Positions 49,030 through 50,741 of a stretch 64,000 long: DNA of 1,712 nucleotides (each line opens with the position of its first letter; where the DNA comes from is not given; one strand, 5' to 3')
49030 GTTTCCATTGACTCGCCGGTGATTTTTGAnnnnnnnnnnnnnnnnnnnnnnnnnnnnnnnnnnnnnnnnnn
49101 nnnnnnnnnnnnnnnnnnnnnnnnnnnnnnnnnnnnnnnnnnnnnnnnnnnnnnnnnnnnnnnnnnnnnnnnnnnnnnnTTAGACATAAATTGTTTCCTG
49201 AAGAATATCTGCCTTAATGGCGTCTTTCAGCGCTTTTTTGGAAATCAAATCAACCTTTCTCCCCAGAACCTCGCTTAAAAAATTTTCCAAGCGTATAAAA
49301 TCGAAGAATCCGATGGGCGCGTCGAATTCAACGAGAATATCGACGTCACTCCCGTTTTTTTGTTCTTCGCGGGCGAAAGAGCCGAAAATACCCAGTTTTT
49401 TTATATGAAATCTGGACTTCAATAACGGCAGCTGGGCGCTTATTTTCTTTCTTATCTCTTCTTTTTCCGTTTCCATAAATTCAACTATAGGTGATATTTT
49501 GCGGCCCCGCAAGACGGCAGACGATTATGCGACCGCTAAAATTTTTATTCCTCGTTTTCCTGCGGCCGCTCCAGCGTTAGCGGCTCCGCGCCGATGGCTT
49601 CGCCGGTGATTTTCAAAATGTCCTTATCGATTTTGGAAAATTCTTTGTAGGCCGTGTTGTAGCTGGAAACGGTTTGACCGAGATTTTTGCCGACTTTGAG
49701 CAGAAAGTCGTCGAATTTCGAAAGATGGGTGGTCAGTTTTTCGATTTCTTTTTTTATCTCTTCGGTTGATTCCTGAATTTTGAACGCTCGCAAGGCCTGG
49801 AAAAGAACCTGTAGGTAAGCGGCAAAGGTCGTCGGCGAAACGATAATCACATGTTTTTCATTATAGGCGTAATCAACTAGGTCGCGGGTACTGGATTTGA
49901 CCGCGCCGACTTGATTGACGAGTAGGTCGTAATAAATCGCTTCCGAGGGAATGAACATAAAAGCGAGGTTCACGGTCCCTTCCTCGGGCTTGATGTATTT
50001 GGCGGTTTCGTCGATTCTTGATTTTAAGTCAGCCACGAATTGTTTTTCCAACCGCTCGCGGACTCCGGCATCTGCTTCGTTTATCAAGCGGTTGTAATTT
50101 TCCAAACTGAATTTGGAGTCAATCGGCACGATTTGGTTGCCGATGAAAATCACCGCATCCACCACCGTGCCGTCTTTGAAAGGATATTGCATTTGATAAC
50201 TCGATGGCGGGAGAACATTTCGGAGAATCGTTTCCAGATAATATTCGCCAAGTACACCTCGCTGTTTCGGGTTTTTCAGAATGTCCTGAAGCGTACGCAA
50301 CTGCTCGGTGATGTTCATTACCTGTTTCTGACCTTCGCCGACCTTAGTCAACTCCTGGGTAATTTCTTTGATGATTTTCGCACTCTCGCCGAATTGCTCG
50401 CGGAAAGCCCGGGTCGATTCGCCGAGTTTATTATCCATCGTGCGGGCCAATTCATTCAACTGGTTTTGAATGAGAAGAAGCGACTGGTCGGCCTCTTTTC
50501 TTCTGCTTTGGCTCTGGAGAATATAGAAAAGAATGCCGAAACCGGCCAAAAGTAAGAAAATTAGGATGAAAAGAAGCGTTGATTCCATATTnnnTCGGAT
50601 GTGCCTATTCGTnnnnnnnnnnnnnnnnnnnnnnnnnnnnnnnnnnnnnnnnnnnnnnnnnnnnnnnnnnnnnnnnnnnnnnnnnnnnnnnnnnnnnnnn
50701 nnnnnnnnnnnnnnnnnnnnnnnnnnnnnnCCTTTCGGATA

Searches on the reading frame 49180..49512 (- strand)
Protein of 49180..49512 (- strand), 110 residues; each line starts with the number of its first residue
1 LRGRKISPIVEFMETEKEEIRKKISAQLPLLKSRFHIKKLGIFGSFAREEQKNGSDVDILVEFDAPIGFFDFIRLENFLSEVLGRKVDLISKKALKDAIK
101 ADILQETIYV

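Call 3: search_protein_families(library=pfam, proteins=[window:49180-49512:-], max_evalue=1)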
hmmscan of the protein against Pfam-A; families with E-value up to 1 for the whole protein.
window:49180-49512:- (110 aa): 5 families
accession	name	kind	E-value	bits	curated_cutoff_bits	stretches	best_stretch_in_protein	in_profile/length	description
PF01909.29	NTP_transf_2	-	6.5e-16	58.9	21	1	30-110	7-93/93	Nucleotidyltransferase domain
PF18765.7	Polbeta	-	1.4e-12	48.1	26.9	1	30-108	6-85/93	Polymerase beta, Nucleotidyltransferase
PF22600.2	MTPAP-like_central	-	0.00042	20.8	27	1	15-66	20-68/139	Poly(A) RNA polymerase, mitochondrial-like, central palm domain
PF14792.12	DNA_pol_B_palm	-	0.061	14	25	1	16-64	6-50/113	DNA polymerase beta palm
PF21444.2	CofB_pilin_dom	-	0.15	12.2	27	1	31-81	117-169/234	CofB, pilin domain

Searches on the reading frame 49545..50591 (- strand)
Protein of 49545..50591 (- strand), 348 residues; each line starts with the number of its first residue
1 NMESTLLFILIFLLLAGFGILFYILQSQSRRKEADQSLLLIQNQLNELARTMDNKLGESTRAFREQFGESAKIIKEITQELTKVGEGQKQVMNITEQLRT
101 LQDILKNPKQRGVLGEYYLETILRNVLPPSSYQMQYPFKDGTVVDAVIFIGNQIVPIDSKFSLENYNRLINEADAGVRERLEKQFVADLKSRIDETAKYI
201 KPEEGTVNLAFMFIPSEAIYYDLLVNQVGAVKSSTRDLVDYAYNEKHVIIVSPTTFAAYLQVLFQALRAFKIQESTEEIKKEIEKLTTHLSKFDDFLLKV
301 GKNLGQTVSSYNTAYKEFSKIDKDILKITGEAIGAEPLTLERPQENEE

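Call 89: find_related_loci(query=window:49545-50591:-, collection=metagenome_contigs, flank=6000)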
Query window:49545-50591:- (348 aa) in metagenome_contigs; peptide patterns used: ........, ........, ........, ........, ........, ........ (x = any residue, [..] = any of these).
600 stretches matched a pattern (row limit reached: there are more); 546 encode a relative of the query (tblastn E <= 1e-3); the best 80 are kept; 80 distinct loci.
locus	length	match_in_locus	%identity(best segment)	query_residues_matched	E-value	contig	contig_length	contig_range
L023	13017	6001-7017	76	10-348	6e-175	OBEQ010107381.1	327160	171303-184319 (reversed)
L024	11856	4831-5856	63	7-348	2e-149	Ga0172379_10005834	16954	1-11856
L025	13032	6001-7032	62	2-345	2e-148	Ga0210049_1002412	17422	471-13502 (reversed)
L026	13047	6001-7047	62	1-348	3e-147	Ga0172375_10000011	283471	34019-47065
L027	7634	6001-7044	62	2-348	3e-147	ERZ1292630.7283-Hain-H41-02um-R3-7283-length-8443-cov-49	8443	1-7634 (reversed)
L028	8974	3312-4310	65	16-348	4e-147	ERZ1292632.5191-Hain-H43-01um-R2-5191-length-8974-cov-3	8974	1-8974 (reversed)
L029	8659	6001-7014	62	8-344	9e-147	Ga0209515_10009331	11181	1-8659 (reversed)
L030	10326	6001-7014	62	8-344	1e-146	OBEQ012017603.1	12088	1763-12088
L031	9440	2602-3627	63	4-344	1e-146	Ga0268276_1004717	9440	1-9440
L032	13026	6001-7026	61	2-343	3e-146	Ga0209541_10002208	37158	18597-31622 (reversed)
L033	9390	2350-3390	61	2-348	1e-145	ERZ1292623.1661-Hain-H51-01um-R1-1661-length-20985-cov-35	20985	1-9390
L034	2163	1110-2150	60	2-348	4e-156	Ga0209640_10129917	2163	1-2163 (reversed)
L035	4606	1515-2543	62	2-344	6e-148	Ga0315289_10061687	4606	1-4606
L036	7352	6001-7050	63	2-348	2e-145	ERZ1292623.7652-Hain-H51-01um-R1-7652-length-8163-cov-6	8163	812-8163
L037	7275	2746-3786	61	2-348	1e-144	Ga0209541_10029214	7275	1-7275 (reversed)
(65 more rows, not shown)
